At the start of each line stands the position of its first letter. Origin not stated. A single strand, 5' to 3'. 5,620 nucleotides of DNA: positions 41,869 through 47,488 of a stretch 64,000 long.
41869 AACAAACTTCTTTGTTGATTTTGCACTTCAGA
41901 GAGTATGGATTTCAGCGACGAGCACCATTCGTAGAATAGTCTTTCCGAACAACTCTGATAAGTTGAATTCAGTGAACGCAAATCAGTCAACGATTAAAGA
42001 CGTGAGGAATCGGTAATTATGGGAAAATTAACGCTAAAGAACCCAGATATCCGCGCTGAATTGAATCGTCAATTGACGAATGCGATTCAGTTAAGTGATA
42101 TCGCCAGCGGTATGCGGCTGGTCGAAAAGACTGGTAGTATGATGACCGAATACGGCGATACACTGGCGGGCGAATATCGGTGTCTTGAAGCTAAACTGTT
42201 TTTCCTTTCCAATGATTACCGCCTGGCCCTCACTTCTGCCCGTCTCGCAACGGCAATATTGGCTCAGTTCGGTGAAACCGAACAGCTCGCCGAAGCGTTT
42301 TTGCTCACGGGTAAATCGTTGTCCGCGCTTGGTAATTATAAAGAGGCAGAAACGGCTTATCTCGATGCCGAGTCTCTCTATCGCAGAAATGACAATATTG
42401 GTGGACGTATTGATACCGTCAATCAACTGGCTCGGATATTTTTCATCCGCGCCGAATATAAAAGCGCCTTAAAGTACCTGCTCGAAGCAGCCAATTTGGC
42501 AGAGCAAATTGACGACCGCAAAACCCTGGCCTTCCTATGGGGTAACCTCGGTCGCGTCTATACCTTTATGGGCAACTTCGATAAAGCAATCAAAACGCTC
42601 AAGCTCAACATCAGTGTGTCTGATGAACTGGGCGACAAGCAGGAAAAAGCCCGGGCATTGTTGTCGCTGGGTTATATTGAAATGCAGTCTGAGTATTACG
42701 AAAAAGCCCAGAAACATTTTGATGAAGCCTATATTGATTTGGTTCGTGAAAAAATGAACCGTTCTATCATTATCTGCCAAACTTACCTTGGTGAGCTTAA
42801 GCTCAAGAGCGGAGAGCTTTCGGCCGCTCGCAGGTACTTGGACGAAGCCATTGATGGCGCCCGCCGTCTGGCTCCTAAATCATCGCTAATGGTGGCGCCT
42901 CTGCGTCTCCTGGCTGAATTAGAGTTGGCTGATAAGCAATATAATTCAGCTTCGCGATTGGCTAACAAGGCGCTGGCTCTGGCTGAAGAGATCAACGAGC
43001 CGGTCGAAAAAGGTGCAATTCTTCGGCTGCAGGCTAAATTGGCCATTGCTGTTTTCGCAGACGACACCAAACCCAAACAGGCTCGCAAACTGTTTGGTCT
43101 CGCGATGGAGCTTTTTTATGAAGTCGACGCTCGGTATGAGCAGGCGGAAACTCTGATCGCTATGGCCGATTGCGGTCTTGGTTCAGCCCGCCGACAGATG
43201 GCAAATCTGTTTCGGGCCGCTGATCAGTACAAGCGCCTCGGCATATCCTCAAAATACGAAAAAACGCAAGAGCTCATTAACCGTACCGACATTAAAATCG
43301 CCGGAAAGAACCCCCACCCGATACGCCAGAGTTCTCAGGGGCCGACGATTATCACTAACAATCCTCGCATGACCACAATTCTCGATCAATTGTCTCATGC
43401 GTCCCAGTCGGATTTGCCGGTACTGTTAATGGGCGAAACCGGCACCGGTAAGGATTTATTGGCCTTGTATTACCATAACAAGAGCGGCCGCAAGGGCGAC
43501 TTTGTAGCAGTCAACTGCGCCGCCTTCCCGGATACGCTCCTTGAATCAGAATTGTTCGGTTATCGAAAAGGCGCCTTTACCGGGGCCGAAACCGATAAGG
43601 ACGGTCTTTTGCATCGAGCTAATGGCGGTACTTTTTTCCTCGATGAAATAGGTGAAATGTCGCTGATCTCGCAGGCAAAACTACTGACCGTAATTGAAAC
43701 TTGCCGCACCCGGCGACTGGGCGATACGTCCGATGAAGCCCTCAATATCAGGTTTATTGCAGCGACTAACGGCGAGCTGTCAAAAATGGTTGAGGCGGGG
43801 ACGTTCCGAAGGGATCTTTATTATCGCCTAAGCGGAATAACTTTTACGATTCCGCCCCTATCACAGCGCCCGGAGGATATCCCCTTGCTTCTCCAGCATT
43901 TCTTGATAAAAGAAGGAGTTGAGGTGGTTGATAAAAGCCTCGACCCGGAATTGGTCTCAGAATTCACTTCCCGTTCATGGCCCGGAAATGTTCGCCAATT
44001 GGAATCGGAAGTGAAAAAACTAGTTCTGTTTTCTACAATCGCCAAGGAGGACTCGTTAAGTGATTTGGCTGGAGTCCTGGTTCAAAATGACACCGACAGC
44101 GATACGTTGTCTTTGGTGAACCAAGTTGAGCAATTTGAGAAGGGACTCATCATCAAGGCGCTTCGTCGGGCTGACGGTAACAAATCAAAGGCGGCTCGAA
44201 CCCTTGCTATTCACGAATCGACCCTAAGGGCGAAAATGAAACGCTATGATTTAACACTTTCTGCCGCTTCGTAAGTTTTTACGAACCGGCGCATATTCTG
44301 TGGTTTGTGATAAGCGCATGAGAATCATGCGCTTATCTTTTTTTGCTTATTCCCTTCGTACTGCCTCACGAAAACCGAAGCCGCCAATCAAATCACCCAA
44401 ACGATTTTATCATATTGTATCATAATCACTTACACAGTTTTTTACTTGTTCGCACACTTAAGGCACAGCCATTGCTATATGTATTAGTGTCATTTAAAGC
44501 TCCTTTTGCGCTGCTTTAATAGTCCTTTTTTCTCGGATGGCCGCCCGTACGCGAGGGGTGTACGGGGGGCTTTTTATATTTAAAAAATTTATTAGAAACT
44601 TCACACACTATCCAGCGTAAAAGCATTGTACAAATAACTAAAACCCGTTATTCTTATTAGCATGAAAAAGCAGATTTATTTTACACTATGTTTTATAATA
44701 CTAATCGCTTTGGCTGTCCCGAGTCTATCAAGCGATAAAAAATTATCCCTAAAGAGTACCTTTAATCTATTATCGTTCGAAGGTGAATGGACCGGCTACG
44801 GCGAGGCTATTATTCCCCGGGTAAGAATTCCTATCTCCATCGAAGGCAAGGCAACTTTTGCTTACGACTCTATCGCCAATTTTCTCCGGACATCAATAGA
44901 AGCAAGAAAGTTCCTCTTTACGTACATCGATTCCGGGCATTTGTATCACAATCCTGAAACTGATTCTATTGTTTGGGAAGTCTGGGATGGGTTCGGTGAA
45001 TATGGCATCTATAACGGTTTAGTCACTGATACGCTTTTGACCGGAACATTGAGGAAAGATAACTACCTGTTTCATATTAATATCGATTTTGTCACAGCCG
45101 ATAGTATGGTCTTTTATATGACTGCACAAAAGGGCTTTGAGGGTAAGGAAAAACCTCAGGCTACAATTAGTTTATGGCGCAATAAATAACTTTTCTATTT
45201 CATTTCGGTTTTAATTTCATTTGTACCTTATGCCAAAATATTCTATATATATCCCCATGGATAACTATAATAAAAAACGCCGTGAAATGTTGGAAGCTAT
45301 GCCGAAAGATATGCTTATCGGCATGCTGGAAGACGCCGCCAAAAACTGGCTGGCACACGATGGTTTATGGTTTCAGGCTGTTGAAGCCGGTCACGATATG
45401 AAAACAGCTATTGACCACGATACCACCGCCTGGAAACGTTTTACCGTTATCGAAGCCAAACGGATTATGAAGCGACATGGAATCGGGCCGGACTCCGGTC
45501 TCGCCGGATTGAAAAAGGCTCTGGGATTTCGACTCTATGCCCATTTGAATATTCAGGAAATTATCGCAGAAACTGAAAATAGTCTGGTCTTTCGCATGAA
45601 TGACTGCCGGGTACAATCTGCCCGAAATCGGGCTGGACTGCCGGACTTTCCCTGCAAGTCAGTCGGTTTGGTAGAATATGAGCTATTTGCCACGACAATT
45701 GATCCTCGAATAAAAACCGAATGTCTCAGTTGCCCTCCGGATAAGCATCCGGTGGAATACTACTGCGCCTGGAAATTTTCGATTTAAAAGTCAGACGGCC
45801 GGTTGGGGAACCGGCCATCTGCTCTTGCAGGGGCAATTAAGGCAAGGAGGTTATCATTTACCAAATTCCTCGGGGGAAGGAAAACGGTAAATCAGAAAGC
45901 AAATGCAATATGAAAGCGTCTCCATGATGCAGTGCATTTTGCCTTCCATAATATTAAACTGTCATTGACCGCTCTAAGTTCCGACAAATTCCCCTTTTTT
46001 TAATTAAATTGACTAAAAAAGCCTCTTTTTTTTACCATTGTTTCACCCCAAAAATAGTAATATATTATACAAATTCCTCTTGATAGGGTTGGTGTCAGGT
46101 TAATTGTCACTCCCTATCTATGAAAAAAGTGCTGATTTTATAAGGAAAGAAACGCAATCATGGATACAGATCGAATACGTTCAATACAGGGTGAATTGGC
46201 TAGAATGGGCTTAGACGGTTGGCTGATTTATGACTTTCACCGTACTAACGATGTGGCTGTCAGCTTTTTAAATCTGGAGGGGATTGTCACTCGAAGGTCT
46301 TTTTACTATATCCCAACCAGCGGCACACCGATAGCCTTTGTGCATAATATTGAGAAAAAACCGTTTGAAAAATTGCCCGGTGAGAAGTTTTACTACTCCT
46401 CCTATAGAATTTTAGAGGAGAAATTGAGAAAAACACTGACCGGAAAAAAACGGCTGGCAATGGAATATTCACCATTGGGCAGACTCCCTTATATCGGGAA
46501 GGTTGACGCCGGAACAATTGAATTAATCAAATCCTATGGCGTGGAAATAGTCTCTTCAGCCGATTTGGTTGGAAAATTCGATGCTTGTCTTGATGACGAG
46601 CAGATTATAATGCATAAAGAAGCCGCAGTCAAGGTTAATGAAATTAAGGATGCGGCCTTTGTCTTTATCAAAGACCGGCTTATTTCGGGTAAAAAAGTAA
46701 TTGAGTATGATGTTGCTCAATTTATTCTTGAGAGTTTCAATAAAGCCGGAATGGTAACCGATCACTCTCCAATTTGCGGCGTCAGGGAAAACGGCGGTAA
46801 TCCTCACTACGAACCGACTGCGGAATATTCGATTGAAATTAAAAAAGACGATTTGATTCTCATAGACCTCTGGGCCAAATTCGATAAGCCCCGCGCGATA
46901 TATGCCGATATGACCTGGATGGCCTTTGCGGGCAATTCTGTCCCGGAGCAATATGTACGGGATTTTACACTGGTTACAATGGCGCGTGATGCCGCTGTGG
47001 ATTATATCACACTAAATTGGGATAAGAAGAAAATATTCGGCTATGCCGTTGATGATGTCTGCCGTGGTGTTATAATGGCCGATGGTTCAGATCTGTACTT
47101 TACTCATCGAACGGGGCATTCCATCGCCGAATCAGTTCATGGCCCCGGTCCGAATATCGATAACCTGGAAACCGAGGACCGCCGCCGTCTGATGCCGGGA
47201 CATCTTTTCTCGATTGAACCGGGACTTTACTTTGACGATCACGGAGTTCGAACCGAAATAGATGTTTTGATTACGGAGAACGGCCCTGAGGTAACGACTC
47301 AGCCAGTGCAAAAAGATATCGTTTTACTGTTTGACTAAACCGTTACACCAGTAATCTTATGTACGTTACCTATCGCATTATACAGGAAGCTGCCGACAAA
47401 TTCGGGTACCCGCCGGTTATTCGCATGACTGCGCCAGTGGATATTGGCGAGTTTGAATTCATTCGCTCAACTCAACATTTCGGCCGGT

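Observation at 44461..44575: Sigma-54 promoter-like motif followed by a short terminated transcript, just downstream of a sigma-54 activator gene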

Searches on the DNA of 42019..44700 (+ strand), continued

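Call 57: search_with_rna_model(model_id=R1, sources=[L096, L097, L098], max_evalue=10, filters=off, show_alignments=2)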
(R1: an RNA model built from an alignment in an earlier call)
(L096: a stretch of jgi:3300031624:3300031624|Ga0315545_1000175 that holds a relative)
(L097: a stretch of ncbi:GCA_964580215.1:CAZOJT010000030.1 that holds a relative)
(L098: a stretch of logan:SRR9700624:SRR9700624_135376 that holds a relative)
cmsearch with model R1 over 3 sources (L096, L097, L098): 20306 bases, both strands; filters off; matches with E-value up to 10: 25.
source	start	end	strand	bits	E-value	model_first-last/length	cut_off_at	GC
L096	2554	2631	+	11.3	0.81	1-99/99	no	0.35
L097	2554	2631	+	11.3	0.81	1-99/99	no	0.35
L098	569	646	+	11.3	0.81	1-99/99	no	0.35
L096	324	397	-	10.9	1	1-99/99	no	0.32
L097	324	397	-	10.9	1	1-99/99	no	0.32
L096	2539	2619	-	10.2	1.6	1-99/99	no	0.31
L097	2539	2619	-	10.2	1.6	1-99/99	no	0.31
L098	554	634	-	10.2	1.6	1-99/99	no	0.31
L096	4031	4086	-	10.1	1.7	1-99/99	no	0.34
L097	4031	4086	-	10.1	1.7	1-99/99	no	0.34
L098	2046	2101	-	10.1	1.7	1-99/99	no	0.34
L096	1588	1654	+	10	1.7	1-99/99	no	0.31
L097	1588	1654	+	10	1.7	1-99/99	no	0.31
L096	4437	4513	-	8.3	5.1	1-99/99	no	0.39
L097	4437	4513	-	8.3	5.1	1-99/99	no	0.39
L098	2452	2528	-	8.3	5.1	1-99/99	no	0.39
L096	6598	6660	-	8.2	5.4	1-99/99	no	0.29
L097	6598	6660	-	8.2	5.4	1-99/99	no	0.29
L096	1941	2001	+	7.9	6.5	1-99/99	no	0.39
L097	1941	2001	+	7.9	6.5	1-99/99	no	0.39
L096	5031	5086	-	7.5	8.3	1-99/99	no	0.32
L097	5031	5086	-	7.5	8.3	1-99/99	no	0.32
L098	3046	3101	-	7.5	8.3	1-99/99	no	0.32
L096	1057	1122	+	7.2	9.9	1-99/99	no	0.44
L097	1057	1122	+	7.2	9.9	1-99/99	no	0.44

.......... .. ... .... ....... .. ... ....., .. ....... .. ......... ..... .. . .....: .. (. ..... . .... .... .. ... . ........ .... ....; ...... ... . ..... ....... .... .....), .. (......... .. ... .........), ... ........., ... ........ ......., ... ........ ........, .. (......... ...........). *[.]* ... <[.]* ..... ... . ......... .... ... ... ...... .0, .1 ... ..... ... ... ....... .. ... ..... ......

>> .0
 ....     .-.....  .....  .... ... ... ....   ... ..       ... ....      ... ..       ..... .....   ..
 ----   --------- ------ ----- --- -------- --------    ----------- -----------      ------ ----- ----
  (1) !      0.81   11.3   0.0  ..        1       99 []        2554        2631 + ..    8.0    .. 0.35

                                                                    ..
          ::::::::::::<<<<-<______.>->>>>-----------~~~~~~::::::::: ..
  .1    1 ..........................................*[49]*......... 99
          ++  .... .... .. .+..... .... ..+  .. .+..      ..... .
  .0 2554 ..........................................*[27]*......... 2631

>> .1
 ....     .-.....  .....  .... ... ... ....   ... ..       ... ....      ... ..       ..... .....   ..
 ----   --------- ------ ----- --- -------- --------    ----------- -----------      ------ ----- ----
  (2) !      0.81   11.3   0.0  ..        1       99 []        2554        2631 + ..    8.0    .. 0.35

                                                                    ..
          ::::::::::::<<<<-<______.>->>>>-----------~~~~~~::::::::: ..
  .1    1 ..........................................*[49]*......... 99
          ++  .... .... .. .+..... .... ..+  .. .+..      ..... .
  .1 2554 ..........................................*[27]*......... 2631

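Call 69: search_rna_families(sources=[L002, L003, L004, L088, L089, L090, L091, L093, L094, L095], threshold=gathering)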
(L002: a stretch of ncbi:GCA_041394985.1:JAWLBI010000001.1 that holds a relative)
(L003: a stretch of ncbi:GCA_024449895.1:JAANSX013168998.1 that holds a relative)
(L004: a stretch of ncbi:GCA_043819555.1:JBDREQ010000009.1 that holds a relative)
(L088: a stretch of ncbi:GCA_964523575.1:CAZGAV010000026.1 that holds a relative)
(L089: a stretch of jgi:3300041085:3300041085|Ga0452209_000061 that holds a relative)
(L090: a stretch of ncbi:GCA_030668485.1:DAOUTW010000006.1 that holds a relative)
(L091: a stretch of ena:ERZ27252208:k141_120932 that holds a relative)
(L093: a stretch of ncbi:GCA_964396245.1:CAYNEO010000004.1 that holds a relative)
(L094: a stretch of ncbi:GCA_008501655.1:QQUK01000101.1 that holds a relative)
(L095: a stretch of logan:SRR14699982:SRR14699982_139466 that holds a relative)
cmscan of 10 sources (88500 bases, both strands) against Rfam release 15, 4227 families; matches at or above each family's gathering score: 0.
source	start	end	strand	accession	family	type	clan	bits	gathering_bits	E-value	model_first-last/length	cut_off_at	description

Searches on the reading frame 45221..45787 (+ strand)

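Call 9: search_protein_families(library=pfam, proteins=[window:45221-45787:+], max_evalue=0.01)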
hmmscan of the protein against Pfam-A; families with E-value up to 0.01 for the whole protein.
window:45221-45787:+ (188 aa): 1 family
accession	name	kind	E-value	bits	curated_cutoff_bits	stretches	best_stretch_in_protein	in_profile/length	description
PF19620.4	DUF6125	-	1e-77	260.2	27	1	27-187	3-163/164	Family of unknown function (DUF6125)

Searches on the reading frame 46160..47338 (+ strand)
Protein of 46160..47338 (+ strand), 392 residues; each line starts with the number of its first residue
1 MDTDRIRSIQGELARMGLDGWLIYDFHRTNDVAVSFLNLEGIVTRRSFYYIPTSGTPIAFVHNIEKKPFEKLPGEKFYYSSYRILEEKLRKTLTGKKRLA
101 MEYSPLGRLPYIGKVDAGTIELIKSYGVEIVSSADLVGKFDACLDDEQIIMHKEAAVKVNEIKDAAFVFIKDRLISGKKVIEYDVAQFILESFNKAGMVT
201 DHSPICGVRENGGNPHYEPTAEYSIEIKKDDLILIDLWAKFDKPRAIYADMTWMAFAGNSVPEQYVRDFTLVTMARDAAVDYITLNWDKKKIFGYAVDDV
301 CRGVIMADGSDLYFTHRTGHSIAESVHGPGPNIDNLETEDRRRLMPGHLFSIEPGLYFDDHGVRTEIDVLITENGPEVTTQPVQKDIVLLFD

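Call 9: search_protein_families(library=pfam, proteins=[window:46160-47338:+], max_evalue=0.01)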
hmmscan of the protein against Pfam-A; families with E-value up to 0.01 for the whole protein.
window:46160-47338:+ (392 aa): 1 family
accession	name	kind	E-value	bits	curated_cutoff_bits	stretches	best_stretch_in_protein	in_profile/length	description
PF00557.29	Peptidase_M24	-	7.6e-32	111.2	23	1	158-373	5-208/208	Metallopeptidase family M24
